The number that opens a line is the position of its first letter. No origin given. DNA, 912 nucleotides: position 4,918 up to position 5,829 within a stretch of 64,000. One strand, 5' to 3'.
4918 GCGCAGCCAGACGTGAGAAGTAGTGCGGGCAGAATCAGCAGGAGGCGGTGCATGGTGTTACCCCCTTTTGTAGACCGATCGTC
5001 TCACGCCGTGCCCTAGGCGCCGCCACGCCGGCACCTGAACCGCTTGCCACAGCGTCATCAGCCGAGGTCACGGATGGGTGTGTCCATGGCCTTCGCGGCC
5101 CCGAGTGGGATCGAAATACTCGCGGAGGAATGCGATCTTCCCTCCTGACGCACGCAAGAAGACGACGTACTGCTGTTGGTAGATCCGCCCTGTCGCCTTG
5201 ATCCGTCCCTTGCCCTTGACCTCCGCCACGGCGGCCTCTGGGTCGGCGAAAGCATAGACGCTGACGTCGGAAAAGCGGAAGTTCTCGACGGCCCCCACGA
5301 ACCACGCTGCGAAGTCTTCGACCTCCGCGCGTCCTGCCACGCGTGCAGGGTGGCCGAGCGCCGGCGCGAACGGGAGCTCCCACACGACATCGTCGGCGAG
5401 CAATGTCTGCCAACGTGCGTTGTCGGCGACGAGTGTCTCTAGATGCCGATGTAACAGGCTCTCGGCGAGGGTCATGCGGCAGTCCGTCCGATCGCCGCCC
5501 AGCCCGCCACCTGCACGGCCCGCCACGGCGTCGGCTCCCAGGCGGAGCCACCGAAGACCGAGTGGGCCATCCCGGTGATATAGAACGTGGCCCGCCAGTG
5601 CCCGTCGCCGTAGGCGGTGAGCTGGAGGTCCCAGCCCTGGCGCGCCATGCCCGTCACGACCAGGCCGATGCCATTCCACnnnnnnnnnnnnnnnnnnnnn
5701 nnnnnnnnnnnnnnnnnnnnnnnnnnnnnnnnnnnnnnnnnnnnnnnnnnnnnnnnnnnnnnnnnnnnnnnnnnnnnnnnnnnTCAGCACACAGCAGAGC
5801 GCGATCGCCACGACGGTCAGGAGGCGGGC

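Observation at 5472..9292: Three-member uncharacterised '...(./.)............' protein family. One member is ATGA-coupled to a SnoaL-like gene, and one is fused to a histidine-kinase C-terminus.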

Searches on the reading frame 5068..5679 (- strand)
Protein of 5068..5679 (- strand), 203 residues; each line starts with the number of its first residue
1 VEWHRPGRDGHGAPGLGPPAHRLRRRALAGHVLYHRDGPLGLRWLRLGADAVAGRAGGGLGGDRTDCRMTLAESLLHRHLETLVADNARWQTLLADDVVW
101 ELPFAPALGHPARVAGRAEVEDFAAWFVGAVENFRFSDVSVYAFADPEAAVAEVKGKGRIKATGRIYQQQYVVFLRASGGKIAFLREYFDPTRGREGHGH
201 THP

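Call 3: search_protein_families(library=pfam, proteins=[window:5068-5679:-], max_evalue=0.1)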
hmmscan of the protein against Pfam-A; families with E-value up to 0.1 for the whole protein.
window:5068-5679:- (203 aa): 3 families
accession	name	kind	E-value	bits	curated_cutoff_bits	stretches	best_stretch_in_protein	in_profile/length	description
PF12680.13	SnoaL_2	-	2.1e-12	48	27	1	86-183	11-100/102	SnoaL-like domain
PF03284.19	PHZA_PHZB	-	7.7e-06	25.9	24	1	79-192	27-142/162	Phenazine biosynthesis protein A/B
PF07366.18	SnoaL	-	0.00019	21.7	28.4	1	107-190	31-118/126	SnoaL-like polyketide cyclase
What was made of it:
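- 5068..5475 (-): SnoaL_2-type gene (135 aa). Its ATG overlaps the member 1 stop (ATGA). PF12680, E 2e-12 (call 3).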

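Call 15: search_protein_families(library=ncbifam, proteins=[window:5068-5679:-], max_evalue=1)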
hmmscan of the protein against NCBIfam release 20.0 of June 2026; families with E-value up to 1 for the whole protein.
window:5068-5679:- (203 aa): 1 family
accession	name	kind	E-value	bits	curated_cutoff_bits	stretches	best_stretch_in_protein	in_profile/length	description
TIGR02096.1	TIGR02096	subfamily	0.0037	17.6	97.1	1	74-191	2-121/129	ketosteroid isomerase-related protein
